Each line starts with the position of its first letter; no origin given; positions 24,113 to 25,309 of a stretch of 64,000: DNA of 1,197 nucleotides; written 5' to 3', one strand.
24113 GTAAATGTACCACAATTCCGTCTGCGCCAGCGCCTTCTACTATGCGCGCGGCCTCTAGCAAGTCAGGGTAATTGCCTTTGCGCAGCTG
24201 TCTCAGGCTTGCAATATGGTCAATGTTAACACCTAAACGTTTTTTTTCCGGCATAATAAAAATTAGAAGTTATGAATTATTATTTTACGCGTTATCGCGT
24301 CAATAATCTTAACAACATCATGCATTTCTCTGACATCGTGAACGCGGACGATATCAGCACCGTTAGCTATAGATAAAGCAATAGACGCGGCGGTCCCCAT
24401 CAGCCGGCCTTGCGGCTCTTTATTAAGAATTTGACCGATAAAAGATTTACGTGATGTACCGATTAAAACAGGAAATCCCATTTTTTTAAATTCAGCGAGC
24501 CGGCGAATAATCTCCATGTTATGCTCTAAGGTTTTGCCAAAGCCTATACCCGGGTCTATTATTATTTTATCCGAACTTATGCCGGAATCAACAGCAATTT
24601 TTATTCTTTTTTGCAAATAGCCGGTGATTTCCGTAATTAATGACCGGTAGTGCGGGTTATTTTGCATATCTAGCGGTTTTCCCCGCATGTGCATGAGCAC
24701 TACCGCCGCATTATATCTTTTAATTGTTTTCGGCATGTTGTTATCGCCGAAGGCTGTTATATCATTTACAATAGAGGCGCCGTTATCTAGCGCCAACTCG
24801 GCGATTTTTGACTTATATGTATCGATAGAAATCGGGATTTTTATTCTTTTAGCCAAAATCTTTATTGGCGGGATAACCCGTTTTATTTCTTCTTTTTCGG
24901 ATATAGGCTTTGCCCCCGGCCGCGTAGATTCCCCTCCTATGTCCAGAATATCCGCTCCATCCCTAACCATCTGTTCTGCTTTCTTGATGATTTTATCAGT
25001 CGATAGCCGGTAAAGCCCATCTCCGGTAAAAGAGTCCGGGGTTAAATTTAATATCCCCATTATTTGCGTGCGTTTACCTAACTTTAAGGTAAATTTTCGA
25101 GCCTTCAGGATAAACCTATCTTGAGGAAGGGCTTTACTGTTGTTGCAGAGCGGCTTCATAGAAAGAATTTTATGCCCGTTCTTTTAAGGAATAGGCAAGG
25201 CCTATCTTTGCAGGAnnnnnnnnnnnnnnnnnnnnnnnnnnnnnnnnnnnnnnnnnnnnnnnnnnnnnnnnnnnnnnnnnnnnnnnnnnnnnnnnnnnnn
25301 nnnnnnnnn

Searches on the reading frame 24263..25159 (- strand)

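Call 38: search_protein_families(library=pfam, proteins=[window:24263-25159:-], max_evalue=0.00001)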
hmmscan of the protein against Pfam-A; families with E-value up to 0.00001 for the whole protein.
window:24263-25159:- (298 aa): 1 family
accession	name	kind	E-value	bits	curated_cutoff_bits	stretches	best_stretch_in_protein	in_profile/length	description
PF00809.28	Pterin_bind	-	1.6e-87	293.7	25.5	1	34-274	1-244/244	Pterin binding enzyme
